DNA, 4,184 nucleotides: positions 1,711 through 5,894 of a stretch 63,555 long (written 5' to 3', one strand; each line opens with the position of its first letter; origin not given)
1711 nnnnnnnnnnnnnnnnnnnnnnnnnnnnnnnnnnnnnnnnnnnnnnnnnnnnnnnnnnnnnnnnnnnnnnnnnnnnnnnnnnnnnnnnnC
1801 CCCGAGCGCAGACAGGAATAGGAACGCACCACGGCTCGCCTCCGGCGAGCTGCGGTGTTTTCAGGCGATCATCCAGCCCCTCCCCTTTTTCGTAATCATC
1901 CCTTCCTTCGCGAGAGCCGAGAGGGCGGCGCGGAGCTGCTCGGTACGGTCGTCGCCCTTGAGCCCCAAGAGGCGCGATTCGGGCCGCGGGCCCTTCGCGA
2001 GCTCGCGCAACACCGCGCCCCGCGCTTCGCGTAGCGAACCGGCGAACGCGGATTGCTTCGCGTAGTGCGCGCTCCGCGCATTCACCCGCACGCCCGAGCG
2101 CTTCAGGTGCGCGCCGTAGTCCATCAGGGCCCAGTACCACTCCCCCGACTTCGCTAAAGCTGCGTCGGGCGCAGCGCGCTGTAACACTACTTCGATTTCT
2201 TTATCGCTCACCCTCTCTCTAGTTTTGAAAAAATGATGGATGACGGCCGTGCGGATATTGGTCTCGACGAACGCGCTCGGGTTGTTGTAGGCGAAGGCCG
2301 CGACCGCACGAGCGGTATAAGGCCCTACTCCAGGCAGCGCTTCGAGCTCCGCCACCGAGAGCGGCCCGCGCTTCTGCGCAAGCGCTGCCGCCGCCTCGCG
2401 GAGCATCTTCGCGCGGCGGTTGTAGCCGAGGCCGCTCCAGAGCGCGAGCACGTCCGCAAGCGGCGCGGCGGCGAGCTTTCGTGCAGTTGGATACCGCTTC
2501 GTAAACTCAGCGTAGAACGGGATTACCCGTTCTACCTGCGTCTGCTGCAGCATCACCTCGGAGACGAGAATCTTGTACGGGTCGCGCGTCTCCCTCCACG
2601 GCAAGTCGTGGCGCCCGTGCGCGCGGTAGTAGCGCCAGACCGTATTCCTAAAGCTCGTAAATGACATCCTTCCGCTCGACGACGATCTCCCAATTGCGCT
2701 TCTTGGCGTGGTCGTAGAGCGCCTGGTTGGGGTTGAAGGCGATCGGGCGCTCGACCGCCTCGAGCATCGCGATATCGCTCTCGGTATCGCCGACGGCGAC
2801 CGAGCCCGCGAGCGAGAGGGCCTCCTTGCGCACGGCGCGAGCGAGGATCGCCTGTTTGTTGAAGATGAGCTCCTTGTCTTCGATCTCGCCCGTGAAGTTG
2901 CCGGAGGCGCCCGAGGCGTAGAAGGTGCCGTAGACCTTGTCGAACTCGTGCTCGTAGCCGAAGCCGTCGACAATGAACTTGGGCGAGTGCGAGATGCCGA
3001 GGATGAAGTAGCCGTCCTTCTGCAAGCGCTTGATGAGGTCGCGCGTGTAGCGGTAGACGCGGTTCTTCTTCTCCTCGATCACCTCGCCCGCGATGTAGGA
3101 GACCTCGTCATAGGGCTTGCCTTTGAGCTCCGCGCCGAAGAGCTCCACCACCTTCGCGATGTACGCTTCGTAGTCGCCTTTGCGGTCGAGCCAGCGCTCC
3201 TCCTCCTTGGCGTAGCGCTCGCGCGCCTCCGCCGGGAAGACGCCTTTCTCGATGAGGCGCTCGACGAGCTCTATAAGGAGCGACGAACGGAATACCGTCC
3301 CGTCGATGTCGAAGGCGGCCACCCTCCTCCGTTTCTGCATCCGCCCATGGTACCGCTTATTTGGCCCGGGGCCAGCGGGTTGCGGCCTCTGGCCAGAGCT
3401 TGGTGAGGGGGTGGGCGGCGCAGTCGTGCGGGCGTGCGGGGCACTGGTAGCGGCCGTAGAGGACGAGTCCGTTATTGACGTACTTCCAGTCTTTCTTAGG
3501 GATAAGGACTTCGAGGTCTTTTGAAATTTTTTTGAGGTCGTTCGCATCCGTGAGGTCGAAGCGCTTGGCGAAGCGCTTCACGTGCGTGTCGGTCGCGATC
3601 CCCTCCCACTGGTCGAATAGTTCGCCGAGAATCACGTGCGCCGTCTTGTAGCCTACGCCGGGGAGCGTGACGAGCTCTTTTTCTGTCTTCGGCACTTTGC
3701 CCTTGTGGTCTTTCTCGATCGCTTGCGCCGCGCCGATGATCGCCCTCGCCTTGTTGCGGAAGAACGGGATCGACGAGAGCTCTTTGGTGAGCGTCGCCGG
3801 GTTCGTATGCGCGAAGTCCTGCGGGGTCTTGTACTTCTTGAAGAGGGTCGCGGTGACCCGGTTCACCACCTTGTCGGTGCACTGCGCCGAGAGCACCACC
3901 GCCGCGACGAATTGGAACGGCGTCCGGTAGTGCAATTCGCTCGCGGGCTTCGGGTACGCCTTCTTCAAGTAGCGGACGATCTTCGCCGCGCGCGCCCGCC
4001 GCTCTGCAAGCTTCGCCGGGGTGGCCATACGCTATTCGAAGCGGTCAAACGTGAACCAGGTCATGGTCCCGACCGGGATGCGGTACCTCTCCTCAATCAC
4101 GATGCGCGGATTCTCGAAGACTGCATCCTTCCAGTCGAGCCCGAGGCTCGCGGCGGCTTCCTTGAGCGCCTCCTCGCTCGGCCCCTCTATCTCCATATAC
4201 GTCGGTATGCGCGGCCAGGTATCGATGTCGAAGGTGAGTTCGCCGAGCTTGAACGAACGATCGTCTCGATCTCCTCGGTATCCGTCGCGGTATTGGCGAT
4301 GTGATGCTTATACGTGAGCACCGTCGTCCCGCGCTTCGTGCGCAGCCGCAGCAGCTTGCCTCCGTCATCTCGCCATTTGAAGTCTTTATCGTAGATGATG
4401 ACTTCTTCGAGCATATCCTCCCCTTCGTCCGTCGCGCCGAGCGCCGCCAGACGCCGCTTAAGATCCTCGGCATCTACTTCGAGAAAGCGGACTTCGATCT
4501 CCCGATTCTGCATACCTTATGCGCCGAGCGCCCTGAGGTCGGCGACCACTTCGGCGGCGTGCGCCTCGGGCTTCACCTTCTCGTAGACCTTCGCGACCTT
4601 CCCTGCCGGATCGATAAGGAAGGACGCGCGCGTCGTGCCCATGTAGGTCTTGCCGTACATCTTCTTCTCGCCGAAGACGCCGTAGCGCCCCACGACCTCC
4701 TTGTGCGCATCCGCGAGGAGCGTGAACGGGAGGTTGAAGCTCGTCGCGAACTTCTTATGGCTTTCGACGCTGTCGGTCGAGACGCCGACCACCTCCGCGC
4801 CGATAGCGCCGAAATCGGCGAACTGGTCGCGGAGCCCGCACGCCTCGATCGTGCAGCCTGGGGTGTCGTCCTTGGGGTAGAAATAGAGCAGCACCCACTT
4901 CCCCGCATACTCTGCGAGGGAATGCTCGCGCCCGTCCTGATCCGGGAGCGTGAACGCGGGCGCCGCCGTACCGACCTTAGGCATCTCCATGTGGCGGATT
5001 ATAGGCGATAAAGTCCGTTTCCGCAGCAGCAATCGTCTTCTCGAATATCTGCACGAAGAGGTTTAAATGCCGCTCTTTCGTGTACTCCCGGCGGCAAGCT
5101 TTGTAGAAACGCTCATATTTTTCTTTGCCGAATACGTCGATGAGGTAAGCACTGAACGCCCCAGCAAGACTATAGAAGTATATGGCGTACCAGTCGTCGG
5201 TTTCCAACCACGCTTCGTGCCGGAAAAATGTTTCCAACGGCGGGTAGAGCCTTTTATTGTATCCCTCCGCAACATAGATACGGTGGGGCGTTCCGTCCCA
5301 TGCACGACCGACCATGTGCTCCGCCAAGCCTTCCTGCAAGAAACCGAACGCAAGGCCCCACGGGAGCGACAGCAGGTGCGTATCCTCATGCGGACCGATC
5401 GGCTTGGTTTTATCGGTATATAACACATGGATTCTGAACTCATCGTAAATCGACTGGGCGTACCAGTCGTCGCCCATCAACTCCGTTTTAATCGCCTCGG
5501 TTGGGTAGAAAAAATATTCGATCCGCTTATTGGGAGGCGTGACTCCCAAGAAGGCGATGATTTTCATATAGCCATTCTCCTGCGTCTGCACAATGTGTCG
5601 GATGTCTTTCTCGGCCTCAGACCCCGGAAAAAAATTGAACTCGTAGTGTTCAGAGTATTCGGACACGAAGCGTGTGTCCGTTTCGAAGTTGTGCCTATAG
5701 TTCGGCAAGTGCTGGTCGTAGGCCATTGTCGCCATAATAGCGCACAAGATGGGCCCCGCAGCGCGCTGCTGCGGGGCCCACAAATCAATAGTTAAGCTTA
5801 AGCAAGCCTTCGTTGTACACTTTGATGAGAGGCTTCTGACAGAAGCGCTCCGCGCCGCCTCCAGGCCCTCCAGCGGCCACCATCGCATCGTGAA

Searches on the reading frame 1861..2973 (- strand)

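Call 7: search_protein_families(library=ncbifam, proteins=[window:1861-2973:-], max_evalue=0.01)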
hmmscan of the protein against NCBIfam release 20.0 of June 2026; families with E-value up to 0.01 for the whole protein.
window:1861-2973:- (370 aa): 5 families
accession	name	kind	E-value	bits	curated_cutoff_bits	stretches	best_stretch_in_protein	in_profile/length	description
TIGR01084.1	mutY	equivalog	1.8e-49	168.8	286.5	1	108-290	2-189/277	A/G-specific adenine glycosylase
NF008132.0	PRK10880.1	equivalog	3.4e-38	131.6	427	1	104-290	3-192/351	A/G-specific adenine glycosylase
NF010488.0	PRK13910.1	equivalog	4e-21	75.6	471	1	140-289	1-150/290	adenine-specific DNA glycosylase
TIGR01083.1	nth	equivalog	3.3e-11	43.2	211.7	1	130-270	25-167/192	endonuclease III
NF007978.0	PRK10702.1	equivalog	0.0026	17.4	405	1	200-263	99-167/211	endonuclease III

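Call 8: search_protein_families(library=pfam, proteins=[window:1861-2973:-], max_evalue=0.01)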
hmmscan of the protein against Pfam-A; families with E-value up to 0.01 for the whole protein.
window:1861-2973:- (370 aa): 2 families
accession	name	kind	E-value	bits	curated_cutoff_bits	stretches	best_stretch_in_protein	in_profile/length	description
PF00730.31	HhH-GPD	-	3.9e-17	63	26.2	1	137-262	1-100/108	HhH-GPD superfamily base excision DNA repair protein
PF00633.29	HHH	-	2.3e-07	30.8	24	1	206-227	9-30/30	Helix-hairpin-helix motif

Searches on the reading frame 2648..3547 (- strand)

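Call 7: search_protein_families(library=ncbifam, proteins=[window:2648-3547:-], max_evalue=0.01)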
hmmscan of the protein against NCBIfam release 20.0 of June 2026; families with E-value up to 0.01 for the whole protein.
window:2648-3547:- (299 aa): 11 families
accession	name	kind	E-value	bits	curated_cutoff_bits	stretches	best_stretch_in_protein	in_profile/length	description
TIGR01490.1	HAD-SF-IB-hyp1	subfamily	4.6e-28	98.8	98.3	1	77-275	2-200/202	HAD-IB family hydrolase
TIGR01488.1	HAD-SF-IB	subfamily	5.6e-17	62.2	45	1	76-265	1-177/177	HAD-IB family phosphatase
NF052360.1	HolPasePseu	equivalog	2e-13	50.5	280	1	75-289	2-215/218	histidinol-phosphatase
TIGR00338.1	serB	equivalog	2.9e-11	43.4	144.15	1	160-283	82-205/219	phosphoserine phosphatase SerB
NF052359.1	HolPaseNeis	equivalog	4.7e-11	42.8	400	1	76-289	3-218/221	histidinol-phosphatase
TIGR01491.1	HAD-SF-IB-PSPlk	hypoth_equivalog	1.8e-05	24.6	151.9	1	76-276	6-193/201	phosphoserine phosphatase-like hydrolase, archaeal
TIGR00099.1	Cof-subfamily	subfamily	0.0012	18.5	137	0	230-271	188-229/256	Cof-type HAD-IIB family hydrolase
NF045966.1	YcsE_rel_Pase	equivalog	0.0023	17.5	220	0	75-87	3-15/265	YcsE-related riboflavin metabolism phosphatase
NF008350.0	PRK11133.1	equivalog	0.004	16.3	413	1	216-280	237-298/324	phosphoserine phosphatase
TIGR01484.1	HAD-SF-IIB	subfamily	0.0068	16.5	41.8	0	230-269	180-219/221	HAD-IIB family hydrolase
NF007821.0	PRK10530.1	equivalog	0.0073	15.6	274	0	231-281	200-251/272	pyridoxal phosphatase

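Call 8: search_protein_families(library=pfam, proteins=[window:2648-3547:-], max_evalue=0.01)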
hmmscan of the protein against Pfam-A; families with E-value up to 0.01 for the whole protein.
window:2648-3547:- (299 aa): 3 families
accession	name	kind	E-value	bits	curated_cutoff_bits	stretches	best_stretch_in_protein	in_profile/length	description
PF12710.13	HAD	-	1e-15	59.1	27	1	77-263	1-189/189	haloacid dehalogenase-like hydrolase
PF00702.32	Hydrolase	-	3.6e-09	37.7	26.4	1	76-265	3-190/191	haloacid dehalogenase-like hydrolase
PF08282.18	Hydrolase_3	-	0.00045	20.5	20.9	0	216-271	175-228/255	haloacid dehalogenase-like hydrolase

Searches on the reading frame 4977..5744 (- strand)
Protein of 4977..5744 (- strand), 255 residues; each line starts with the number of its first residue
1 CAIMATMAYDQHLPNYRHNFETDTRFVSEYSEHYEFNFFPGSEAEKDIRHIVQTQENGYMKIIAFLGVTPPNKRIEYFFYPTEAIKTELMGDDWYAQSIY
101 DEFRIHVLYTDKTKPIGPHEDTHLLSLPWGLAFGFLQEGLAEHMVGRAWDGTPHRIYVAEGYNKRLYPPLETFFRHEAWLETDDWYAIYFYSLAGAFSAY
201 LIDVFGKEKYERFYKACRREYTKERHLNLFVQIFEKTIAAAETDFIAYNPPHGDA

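Call 7: search_protein_families(library=ncbifam, proteins=[window:4977-5744:-], max_evalue=0.01)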
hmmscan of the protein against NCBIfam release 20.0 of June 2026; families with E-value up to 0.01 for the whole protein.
window:4977-5744:- (255 aa): 0 families

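Call 8: search_protein_families(library=pfam, proteins=[window:4977-5744:-], max_evalue=0.01)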
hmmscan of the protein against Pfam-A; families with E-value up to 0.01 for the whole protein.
window:4977-5744:- (255 aa): 0 families

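Call 19: find_homologous_proteins(query=window:4977-5735:-, max_evalue=0.001)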
Query window:4977-5735:- (252 aa): 270 proteins with E <= 0.001 among 501 candidates; the best 120 are listed.
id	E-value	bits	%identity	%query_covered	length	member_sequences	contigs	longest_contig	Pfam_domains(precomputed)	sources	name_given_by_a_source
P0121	2.7e-171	586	100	99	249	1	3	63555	-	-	-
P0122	7.8e-111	388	66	97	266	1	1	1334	-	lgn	-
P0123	1.7e-102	360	67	95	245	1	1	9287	-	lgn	-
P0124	2.3e-102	360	66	96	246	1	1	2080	-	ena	-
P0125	1.1e-95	338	63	95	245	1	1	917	-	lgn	-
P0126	7.0e-95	335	60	95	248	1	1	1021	-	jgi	-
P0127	7.9e-94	332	62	93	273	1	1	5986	-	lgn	-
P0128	2.7e-93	330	60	95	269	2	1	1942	-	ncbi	-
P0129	1.0e-92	328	61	95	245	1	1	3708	-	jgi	-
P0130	1.4e-92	328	60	94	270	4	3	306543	-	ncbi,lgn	-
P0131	6.3e-92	326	60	94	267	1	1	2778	-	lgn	-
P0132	6.6e-92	326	61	95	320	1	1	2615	-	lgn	-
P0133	6.3e-91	323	60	94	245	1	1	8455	-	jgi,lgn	jgi:hypothetical protein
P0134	3.9e-90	320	58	93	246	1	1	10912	-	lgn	-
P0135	9.5e-90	319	58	94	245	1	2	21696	-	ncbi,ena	-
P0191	1.0e-74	269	47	96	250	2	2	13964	PF13485.12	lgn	-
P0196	3.1e-72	261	46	95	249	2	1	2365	PF13485.12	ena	-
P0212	1.7e-68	249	46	95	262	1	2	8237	PF13485.12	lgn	-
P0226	6.8e-66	240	45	92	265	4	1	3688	PF13485.12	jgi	-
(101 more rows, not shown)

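Call 22: search_solved_structures(query=A2, max_evalue=10, show_alignments=2)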
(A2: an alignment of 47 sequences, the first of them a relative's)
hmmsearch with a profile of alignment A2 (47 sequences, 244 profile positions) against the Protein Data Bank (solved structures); distinct sequences matched with E-value up to 10: 6.
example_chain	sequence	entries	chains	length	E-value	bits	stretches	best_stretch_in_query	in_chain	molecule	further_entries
4kd5_C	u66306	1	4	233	0.25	14.1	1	9-68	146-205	ABC-type transport system, molybdenum-specific extracellular solute-binding protein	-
1cjw_A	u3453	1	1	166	1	12.1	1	108-149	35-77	PROTEIN (SEROTONIN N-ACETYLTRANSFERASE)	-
1b6b_A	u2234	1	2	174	1.1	11.9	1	108-149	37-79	PROTEIN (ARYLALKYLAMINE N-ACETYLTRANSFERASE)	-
1ib1_E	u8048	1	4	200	1.4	11.6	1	108-149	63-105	SEROTONIN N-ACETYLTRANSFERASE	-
1kuv_A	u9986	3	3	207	1.5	11.5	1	108-149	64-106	Serotonin N-acetyltransferase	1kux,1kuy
1l0c_A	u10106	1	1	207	1.5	11.5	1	108-149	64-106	Serotonin N-acetyltransferase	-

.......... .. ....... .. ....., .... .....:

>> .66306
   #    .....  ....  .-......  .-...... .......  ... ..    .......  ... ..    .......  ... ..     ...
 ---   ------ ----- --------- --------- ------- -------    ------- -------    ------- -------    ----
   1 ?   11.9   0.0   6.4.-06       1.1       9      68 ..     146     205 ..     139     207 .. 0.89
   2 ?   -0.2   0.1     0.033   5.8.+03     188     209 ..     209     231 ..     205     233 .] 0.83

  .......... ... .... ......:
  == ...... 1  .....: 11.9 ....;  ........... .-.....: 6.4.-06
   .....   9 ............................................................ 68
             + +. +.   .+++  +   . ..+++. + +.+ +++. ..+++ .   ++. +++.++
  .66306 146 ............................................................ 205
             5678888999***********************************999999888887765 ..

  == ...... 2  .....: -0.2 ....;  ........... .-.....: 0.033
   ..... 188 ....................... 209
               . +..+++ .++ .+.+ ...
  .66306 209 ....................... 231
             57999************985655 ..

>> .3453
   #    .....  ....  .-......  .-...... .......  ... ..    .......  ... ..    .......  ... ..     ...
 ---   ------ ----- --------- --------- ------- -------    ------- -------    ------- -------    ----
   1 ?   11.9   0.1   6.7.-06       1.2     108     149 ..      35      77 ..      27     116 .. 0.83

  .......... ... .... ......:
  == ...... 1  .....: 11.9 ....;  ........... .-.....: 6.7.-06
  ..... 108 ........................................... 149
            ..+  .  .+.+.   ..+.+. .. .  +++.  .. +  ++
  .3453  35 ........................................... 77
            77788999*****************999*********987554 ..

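Call 28: predict_structure(alignment_id=A2)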
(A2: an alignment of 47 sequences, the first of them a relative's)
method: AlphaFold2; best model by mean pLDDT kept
length: 249 residues; sequences in the alignment: 47
mean_pLDDT: 95.5   pTM: 0.91
mean pLDDT of the five models: 95.5, 95.2, 94.2, 89.5, 88.4
residues with pLDDT >= 90: 232; 70-90: 11; 50-70: 4; < 50: 2
segments of 3 or more residues with pLDDT < 50: none
pLDDT, mean of each block of 10 residues (from residue 1): 85 98 98 98 98 98 97 98 96 97 92 97 96 97 95 96 97 93 97 98 98 97 99 98 71
secondary structure, 60 per line:
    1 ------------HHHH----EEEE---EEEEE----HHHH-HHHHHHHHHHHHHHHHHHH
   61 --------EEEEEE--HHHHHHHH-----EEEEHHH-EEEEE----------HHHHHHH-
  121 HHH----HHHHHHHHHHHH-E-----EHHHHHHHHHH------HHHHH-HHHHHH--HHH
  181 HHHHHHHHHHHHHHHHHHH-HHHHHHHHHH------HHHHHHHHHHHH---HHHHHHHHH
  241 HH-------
elements in order: H13-16 E21-24 E28-32 H37-40 H42-60 E69-74 H77-84 E90-93 E98-102 H113-119 H128-139 H148-157 H164-168 H170-175 H178-199 H201-210 H217-228 H232-242

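Call 30: fold_search(model_id=the predicted structure, library=pdb)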
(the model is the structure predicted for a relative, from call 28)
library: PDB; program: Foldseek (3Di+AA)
matches with E <= 10: 293; with E <= 0.001: 8
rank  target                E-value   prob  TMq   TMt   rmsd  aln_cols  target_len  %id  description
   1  4ar8_B                3.9e-05  1.00  0.54  0.37   7.1       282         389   14  Crystal structure of the peptidase domain of collagenase T from Clostridium tetani complexed with the peptidic inhibit (released 2013-06-05)
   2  4ar8_A                6.4e-05  1.00  0.54  0.37   7.1       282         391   14  Crystal structure of the peptidase domain of collagenase T from Clostridium tetani complexed with the peptidic inhibit (released 2013-06-05)
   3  4are                  2.3e-04  1.00  0.58  0.25   6.3       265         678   13  Crystal structure of the collagenase Unit of collagenase G from Clostridium histolyticum at 2.19 angstrom resolution. (released 2013-06-05)
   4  3fui                  6.1e-04  1.00  0.50  0.24   6.4       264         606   14  Leukotriene A4 hydrolase in complex with N-benzyl-4-[(2R)-pyrrolidin-2-ylmethoxy]aniline (released 2009-07-28)
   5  3cia_B                7.5e-04  1.00  0.51  0.26   6.6       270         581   12  Crystal structure of cold-aminopeptidase from Colwellia psychrerythraea (released 2008-07-01)
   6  8p0i_B                8.0e-04  1.00  0.48  0.17   6.2       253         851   11  Crystal structure of the open conformation of insulin-regulated aminopeptidase in complex with a small-MW inhibitor (released 2024-09-04)
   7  7edx_B                9.4e-04  1.00  0.52  0.17   6.7       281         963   11  p53-bound TFIID-based core PIC on HDM2 promoter (released 2021-05-05)
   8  3fum                  9.9e-04  1.00  0.52  0.25   6.0       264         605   12  Leukotriene A4 hydrolase in complex with (R)-pyridin-4-yl[4-(2-pyrrolidin-1-ylethoxy)phenyl]methanol (released 2009-07-28)
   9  5ab2_B                1.2e-03  1.00  0.49  0.17   7.5       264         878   14  Crystal structure of aminopeptidase ERAP2 with ligand (released 2015-09-30)
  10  8cgw_A                1.2e-03  1.00  0.50  0.18   6.5       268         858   10  Insulin-regulated aminopeptidase (IRAP) in complex with an allosteric benzopyran-based inhibitor (released 2024-01-31)
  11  4p8q_A                1.4e-03  1.00  0.45  0.16   7.0       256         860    9  Crystal Structure of Human Insulin Regulated Aminopeptidase with Alanine in Active Site (released 2014-12-03)
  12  4pj6_B                1.6e-03  1.00  0.45  0.17   8.1       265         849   10  Crystal Structure of Human Insulin Regulated Aminopeptidase with Lysine in Active Site (released 2014-12-03)
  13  7bb8_A                1.9e-03  1.00  0.58  0.43   5.6       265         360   12  Crystal structure of Lugdulysin, a Staphylococcus lugdunensis M30 zinc metallopeptidase (released 2022-07-13)
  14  1gw6                  2.0e-03  1.00  0.50  0.24   6.7       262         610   14  STRUCTURE OF LEUKOTRIENE A4 HYDROLASE D375N MUTANT (released 2003-03-06)
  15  3ftu                  2.0e-03  1.00  0.50  0.24   6.9       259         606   14  Leukotriene A4 hydrolase in complex with dihydroresveratrol (released 2009-07-28)
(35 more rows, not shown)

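Call 31: search_protein_families(library=pfam, alignment_id=A2, max_evalue=1)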
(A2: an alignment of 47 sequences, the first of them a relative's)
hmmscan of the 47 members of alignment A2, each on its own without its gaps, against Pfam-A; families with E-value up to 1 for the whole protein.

A. member 1, P0121 (249 aa): 0 families

B. families by the number of members that match (of 47 scanned): 23 families
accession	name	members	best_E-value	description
PF13485.12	Peptidase_MA_2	22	5e-06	Peptidase MA superfamily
PF10460.15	Peptidase_M30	1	0.00095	Peptidase M30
PF12102.13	MrcB_N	1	0.0072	MrcB-like, N-terminal domain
PF10849.13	DUF2654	1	0.017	Protein of unknown function (DUF2654)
PF25654.1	MCP1_SIFV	1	0.032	Major capsid protein 1, Sulfolobus islandicus filamentous virus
PF19852.4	DUF6327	1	0.037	Family of unknown function (DUF6327)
PF12433.14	PV_NSP1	1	0.042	Parvovirus non-structural protein 1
PF16880.10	EHD_N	1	0.045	N-terminal EH-domain containing protein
PF05979.17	DUF896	1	0.046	Bacterial protein of unknown function (DUF896)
PF20687.2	CsoSCA_N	1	0.071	Carboxysome Shell Carbonic Anhydrase, N-terminal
PF16476.10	DUF5053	1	0.12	Domain of unknown function (DUF5053)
PF21720.4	MIOS_WD40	1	0.12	MIOS, WD40 repeat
PF09392.15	T3SS_needle_F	1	0.13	Type III secretion needle MxiH, YscF, SsaG, EprI, PscF, EscF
PF24722.1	DUF7674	1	0.13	Domain of unknown function (DUF7674)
PF24480.1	TPGS1_C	1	0.15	Tubulin polyglutamylase complex subunit 1-like, C-terminal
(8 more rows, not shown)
